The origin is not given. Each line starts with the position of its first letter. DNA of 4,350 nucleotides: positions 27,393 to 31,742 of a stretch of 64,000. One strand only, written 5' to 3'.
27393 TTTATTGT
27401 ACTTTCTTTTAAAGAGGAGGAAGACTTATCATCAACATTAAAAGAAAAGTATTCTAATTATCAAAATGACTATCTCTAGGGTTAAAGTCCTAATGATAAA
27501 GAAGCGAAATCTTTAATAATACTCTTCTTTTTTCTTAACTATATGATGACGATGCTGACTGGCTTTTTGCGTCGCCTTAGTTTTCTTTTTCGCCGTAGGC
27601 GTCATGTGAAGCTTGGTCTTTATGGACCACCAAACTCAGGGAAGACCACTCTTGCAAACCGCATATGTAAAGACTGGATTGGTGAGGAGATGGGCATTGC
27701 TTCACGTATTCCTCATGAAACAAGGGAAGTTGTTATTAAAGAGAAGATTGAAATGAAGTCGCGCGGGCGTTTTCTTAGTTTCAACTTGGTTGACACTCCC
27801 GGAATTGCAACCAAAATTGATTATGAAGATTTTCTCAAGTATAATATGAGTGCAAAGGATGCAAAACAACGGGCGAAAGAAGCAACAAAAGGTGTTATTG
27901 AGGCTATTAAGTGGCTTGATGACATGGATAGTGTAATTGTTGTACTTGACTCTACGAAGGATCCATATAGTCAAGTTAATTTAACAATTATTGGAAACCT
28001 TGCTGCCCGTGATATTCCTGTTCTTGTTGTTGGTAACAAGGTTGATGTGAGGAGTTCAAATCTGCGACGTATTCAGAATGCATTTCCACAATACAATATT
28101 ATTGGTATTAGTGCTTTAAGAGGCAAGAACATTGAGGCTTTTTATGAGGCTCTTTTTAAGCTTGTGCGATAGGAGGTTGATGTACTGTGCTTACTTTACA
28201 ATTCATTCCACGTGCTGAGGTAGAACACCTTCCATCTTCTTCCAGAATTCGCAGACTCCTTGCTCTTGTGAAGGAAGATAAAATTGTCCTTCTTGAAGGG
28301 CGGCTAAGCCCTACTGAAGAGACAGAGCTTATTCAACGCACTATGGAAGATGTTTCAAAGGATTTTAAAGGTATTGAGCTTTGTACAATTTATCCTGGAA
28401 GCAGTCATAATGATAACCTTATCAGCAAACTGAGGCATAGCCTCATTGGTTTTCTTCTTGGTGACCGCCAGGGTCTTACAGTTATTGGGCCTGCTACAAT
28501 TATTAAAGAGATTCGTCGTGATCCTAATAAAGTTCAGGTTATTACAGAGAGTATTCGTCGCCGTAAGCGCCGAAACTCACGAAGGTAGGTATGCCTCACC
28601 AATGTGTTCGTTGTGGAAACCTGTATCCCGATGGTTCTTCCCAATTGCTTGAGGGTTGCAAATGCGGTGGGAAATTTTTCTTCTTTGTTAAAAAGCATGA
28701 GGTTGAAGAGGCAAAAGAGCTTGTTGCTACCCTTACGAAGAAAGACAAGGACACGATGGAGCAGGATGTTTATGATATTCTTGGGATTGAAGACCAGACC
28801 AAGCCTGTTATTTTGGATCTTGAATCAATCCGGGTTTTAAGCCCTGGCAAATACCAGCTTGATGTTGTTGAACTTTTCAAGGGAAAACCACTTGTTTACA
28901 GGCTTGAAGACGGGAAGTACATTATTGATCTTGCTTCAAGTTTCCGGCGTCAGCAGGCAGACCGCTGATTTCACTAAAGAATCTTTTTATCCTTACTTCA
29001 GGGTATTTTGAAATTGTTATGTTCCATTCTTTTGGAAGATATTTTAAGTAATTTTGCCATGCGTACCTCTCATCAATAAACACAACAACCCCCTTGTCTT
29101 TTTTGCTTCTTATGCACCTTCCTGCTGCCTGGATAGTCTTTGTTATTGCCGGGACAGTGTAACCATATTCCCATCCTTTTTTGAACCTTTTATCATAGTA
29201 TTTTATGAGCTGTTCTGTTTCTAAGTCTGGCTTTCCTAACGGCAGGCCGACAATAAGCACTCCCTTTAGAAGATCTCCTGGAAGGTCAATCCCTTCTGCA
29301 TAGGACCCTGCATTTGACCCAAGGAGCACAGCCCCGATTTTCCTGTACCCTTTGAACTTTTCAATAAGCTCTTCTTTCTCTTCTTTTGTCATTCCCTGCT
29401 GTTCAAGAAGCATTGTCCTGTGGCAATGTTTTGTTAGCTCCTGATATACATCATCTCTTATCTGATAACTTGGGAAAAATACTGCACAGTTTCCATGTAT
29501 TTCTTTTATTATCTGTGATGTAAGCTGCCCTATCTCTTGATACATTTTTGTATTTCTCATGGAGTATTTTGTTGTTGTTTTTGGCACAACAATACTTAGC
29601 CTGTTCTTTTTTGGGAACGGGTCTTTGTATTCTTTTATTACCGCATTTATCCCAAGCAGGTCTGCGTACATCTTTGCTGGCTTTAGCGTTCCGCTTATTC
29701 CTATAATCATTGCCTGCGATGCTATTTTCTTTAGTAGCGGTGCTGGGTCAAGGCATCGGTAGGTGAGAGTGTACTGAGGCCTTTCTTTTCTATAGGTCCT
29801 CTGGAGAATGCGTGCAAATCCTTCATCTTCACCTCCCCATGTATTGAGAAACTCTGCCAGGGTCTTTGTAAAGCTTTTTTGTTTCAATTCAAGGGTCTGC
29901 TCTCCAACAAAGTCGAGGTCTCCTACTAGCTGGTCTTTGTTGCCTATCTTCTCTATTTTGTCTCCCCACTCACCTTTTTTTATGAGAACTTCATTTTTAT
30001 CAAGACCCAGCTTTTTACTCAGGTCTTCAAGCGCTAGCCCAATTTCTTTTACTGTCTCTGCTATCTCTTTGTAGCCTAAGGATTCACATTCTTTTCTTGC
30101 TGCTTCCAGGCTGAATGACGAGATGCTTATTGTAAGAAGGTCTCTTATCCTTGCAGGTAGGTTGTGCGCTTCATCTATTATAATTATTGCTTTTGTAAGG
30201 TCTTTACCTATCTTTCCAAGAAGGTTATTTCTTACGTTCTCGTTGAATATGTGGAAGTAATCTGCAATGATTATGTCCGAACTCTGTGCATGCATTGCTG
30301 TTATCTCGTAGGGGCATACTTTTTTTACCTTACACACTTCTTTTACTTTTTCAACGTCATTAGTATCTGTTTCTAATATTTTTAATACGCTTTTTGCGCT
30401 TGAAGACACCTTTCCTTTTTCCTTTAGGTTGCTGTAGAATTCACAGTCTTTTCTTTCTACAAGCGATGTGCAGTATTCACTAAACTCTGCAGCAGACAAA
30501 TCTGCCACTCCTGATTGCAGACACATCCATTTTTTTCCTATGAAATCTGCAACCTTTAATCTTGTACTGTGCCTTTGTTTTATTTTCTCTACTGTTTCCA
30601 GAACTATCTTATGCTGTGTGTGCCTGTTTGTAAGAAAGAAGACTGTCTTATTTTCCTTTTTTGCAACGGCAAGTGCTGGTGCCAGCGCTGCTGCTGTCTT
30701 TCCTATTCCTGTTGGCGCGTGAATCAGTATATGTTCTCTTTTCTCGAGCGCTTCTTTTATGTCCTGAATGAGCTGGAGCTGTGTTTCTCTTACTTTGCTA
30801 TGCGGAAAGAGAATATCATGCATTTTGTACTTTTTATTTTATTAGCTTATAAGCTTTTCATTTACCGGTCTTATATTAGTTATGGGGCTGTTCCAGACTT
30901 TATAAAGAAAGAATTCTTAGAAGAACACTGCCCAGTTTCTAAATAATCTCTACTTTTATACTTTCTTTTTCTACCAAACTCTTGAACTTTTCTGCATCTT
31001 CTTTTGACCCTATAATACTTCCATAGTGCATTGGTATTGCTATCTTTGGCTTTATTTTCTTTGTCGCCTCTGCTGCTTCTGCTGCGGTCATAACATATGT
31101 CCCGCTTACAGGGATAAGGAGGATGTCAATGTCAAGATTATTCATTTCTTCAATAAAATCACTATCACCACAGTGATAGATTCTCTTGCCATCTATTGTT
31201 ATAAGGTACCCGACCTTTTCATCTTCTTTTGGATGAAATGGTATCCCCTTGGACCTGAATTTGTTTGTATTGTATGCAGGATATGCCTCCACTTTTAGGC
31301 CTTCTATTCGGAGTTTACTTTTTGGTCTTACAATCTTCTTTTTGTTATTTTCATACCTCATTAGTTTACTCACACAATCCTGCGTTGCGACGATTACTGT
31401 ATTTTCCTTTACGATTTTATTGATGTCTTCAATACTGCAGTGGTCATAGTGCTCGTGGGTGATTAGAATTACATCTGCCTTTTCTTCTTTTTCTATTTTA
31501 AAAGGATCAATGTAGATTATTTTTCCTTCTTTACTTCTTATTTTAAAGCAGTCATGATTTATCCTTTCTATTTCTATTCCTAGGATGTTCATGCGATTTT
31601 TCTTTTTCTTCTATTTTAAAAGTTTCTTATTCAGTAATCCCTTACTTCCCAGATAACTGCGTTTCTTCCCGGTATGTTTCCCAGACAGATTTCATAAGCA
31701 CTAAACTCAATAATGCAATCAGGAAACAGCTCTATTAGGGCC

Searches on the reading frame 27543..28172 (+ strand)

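Call 63: search_protein_families(library=pfam, proteins=[window:27543-28172:+], max_evalue=0.00001)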
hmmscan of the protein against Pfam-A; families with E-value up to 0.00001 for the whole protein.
window:27543-28172:+ (209 aa): 3 families
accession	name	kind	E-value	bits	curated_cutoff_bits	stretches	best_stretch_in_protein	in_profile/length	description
PF01926.29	MMR_HSR1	-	2.9e-14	53.6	21.9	1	24-166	2-113/113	50S ribosome-binding GTPase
PF00009.33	GTP_EFTU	-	3.7e-10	40.1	26.5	0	120-207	85-185/188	Elongation factor Tu GTP binding domain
PF02421.24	FeoB_N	-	9.5e-06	25.7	27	0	24-201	3-153/156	Ferrous iron transport protein B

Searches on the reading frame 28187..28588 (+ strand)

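Call 63: search_protein_families(library=pfam, proteins=[window:28187-28588:+], max_evalue=0.00001)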
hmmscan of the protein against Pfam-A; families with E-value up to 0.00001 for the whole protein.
window:28187-28588:+ (133 aa): 1 family
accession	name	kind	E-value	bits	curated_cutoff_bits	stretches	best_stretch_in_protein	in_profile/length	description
PF09846.14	OapB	-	9e-19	67.8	27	1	13-117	2-100/104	Origin-associated protein OapB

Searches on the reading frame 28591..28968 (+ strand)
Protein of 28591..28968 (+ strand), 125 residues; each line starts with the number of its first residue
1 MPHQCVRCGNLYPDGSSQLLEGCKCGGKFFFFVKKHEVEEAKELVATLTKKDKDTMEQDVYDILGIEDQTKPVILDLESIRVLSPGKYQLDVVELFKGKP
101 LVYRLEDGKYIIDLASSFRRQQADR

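Call 63: search_protein_families(library=pfam, proteins=[window:28591-28968:+], max_evalue=0.00001)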
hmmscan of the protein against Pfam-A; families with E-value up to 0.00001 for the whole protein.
window:28591-28968:+ (125 aa): 1 family
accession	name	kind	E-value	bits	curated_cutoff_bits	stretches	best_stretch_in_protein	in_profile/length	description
PF09845.14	OapC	-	1.4e-23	84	23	1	2-119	1-132/133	Origin-associated protein OapC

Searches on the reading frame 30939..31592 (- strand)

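Call 63: search_protein_families(library=pfam, proteins=[window:30939-31592:-], max_evalue=0.00001)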
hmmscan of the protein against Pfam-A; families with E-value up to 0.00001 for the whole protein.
window:30939-31592:- (217 aa): 2 families
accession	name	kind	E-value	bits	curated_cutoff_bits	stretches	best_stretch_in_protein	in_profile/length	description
PF13483.12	Lactamase_B_3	-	5.5e-31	108.2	24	1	8-189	2-160/160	Beta-lactamase superfamily domain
PF12706.13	Lactamase_B_2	-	1.1e-21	77.8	27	1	30-190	21-200/200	Beta-lactamase superfamily domain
